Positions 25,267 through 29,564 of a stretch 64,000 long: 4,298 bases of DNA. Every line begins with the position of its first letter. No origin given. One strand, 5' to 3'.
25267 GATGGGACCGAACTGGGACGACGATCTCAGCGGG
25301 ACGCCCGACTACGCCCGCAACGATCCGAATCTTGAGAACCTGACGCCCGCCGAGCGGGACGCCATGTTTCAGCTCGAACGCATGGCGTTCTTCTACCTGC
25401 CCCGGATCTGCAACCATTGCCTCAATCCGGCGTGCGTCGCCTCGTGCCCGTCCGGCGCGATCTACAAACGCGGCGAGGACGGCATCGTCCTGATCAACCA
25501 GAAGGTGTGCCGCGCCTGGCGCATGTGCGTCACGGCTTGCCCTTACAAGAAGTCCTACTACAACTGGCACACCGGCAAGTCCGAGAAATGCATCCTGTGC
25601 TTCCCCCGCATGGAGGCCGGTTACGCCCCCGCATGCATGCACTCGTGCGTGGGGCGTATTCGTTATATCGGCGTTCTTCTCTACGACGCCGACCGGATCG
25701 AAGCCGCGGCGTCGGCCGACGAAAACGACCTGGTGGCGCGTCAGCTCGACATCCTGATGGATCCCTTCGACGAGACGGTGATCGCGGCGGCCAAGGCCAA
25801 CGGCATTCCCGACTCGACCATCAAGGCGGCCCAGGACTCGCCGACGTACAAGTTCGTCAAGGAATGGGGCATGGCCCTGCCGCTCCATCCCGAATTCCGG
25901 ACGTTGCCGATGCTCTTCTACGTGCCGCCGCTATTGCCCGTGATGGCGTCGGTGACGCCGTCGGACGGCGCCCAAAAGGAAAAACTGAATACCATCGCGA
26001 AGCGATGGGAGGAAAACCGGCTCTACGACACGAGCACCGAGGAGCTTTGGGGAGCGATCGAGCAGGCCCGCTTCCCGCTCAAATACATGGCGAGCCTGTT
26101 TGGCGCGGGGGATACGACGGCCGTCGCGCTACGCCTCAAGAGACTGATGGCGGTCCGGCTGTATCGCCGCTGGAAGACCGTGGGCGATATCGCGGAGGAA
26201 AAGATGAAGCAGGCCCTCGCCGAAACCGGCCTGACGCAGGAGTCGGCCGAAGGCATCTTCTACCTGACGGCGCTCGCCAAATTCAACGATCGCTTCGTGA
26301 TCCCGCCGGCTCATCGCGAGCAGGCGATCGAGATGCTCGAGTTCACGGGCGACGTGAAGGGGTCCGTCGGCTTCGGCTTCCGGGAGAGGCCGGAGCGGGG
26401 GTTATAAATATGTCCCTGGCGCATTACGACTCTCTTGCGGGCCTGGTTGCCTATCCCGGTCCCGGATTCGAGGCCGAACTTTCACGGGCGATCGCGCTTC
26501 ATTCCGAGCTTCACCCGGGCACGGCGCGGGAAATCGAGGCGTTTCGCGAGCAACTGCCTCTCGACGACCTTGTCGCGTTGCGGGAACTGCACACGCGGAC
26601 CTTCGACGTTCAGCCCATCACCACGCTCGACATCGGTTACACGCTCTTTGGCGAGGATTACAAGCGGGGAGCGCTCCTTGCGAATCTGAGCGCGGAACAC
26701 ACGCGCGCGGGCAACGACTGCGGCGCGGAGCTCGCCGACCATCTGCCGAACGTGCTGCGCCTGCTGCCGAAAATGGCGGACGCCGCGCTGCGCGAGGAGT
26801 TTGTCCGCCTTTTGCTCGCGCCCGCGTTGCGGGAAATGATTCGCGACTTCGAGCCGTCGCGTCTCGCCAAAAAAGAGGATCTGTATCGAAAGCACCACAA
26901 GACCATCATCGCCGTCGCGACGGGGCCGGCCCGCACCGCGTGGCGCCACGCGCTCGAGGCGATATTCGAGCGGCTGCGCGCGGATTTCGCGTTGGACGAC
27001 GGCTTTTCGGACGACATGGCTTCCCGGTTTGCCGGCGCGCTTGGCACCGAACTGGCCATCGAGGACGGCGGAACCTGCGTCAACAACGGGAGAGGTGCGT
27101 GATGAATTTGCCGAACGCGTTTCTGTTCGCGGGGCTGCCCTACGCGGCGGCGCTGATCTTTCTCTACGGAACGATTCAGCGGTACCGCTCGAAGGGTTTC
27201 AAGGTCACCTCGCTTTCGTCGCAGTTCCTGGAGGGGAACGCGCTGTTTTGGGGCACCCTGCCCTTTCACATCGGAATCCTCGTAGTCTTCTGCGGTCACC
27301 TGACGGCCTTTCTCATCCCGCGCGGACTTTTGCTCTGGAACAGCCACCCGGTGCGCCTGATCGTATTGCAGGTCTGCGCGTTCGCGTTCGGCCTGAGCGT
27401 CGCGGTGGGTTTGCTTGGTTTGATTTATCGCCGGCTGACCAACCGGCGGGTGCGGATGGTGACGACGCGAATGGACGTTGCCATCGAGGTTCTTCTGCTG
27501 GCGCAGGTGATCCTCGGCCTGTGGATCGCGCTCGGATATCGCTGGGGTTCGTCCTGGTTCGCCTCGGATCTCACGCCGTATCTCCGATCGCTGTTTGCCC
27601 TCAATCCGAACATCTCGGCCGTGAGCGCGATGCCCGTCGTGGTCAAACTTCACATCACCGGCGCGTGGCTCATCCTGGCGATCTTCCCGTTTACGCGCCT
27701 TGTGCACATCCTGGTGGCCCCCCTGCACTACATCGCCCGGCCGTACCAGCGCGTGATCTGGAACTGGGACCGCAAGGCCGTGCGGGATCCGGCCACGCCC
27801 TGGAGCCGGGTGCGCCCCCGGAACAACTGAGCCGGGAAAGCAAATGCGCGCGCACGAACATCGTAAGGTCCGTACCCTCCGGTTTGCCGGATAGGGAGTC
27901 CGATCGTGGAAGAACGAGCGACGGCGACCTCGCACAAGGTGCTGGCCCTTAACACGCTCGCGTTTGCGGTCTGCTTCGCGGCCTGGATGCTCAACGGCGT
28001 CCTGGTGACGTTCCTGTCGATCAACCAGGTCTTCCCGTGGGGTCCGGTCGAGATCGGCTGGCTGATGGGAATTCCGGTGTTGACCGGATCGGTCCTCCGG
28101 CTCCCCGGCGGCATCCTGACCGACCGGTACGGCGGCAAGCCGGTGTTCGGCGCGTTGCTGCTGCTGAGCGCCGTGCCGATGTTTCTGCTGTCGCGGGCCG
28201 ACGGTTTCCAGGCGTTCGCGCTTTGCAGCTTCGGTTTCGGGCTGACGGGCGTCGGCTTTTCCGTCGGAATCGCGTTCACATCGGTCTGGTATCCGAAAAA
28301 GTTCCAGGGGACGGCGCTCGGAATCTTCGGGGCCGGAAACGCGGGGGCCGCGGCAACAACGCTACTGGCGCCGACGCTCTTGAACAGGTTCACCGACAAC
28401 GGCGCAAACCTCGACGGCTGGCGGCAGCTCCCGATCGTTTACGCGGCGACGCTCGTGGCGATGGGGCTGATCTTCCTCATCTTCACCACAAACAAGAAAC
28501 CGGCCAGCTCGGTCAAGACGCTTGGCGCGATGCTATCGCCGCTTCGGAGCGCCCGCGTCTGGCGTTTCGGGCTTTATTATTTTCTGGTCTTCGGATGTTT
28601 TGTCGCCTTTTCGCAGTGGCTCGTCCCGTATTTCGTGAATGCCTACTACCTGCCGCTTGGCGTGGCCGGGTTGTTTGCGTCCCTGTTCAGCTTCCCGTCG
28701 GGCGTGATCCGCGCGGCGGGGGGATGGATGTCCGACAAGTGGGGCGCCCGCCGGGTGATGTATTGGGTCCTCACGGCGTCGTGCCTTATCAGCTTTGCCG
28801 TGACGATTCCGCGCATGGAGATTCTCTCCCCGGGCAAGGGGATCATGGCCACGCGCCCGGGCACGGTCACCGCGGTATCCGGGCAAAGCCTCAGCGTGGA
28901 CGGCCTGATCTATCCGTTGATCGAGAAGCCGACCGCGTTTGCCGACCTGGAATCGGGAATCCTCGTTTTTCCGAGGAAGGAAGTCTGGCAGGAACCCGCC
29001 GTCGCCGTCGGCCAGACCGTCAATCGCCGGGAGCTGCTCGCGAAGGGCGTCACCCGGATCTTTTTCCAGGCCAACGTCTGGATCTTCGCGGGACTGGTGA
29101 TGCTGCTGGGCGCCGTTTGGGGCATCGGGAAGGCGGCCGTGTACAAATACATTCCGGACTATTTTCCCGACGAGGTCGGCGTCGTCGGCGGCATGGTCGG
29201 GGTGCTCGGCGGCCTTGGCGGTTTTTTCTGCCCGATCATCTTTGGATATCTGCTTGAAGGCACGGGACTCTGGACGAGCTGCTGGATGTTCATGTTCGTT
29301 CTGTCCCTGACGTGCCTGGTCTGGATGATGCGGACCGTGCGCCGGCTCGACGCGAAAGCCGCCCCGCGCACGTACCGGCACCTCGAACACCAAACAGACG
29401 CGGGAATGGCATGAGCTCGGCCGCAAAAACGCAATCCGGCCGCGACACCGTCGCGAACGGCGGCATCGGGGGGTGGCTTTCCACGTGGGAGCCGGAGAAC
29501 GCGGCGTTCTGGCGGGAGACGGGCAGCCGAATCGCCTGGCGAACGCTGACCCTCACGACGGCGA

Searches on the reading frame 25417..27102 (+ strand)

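Call 58: search_protein_families(library=pfam, proteins=[window:25417-27102:+], max_evalue=0.00001)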
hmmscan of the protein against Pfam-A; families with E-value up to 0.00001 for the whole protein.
window:25417-27102:+ (561 aa): 0 families

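Call 60: search_protein_families(library=ncbifam, proteins=[window:25417-27102:+], max_evalue=0.00001)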
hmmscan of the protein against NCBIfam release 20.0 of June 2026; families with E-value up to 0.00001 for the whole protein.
window:25417-27102:+ (561 aa): 1 family
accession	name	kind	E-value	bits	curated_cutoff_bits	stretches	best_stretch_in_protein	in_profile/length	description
TIGR00684.1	narJ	equivalog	6.4e-09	36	59.35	1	343-492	3-147/152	nitrate reductase molybdenum cofactor assembly chaperone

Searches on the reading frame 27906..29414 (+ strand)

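Call 58: search_protein_families(library=pfam, proteins=[window:27906-29414:+], max_evalue=0.00001)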
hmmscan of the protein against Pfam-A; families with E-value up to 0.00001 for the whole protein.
window:27906-29414:+ (502 aa): 1 family
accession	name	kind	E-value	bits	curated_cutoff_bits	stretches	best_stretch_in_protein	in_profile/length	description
PF07690.21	MFS_1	-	1.2e-39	136.7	33.4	2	19-301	2-287/347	Major Facilitator Superfamily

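Call 60: search_protein_families(library=ncbifam, proteins=[window:27906-29414:+], max_evalue=0.00001)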
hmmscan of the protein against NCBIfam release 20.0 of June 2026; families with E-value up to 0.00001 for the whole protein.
window:27906-29414:+ (502 aa): 5 families
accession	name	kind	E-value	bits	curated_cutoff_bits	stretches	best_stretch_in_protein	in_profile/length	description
TIGR00886.1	2A0108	subfamily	4e-50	170.9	311.7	1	12-301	2-310/368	NarK family nitrate/nitrite MFS transporter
NF011608.0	PRK15034.1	subfamily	1e-11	44.6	836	1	13-286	36-320/462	nitrate/nitrite transporter NarU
TIGR00881.1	2A0104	subfamily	1.2e-11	44.2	407.75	1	49-202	31-179/379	phosphoglycerate transporter protein PgtP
TIGR00893.1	2A0114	subfamily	2.5e-11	43.2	395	1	389-469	310-390/399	D-galactonate transporter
TIGR00894.1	2A0114euk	subfamily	1.6e-07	30.3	626.45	0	40-196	68-221/465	Na(+)-dependent inorganic phosphate cotransporter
